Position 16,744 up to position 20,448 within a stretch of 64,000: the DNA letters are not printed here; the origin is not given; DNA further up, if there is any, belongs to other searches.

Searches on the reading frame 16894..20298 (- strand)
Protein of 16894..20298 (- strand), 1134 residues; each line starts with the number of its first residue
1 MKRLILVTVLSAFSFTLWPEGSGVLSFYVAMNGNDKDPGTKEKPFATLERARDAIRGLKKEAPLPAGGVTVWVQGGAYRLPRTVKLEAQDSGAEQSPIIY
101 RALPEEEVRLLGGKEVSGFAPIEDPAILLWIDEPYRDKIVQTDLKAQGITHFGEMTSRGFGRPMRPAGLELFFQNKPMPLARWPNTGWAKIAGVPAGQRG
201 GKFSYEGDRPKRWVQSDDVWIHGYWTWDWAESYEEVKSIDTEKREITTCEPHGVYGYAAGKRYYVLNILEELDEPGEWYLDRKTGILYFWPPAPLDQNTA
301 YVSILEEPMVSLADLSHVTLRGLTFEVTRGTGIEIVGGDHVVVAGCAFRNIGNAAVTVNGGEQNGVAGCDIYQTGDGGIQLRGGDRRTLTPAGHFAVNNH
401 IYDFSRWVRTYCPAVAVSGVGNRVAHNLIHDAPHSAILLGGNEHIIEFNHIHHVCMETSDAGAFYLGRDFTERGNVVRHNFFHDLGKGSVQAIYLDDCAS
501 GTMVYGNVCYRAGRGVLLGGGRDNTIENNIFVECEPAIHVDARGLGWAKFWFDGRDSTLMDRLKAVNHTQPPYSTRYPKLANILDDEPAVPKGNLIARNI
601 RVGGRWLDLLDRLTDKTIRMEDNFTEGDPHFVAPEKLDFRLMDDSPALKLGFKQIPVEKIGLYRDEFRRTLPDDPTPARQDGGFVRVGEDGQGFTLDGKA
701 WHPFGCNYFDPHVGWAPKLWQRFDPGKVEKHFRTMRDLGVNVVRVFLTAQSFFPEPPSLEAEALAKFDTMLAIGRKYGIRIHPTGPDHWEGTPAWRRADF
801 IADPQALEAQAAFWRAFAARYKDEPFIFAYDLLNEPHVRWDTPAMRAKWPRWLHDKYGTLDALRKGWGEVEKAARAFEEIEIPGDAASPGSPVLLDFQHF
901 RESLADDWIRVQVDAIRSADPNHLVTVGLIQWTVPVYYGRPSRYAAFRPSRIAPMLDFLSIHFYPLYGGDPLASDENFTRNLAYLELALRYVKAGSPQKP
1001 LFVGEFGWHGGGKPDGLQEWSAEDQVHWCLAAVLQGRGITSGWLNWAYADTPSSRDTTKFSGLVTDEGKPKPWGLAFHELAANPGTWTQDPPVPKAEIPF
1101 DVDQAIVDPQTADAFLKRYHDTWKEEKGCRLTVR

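Call 49: search_protein_families(library=pfam, proteins=[window:16894-20298:-], max_evalue=0.001)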
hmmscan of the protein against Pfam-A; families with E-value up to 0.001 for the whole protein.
window:16894-20298:- (1134 aa): 5 families
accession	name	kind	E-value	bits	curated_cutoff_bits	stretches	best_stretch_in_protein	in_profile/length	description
PF13229.12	Beta_helix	-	3.9e-20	72.5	25.9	2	414-543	2-123/158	Right handed beta helix region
PF02449.21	Glyco_hydro_42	-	6.1e-18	65.8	21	1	802-997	104-292/376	Beta-galactosidase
PF00150.24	Cellulase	-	6e-15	55.9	23.5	1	724-1047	21-267/272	Cellulase (glycosyl hydrolase family 5)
PF05048.19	NosD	-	8.8e-07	29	23.6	1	473-536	47-105/212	Periplasmic copper-binding protein (NosD)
PF21231.2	GH141_M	-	9.2e-05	22.8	27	1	262-291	126-155/156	GH141 insertion domain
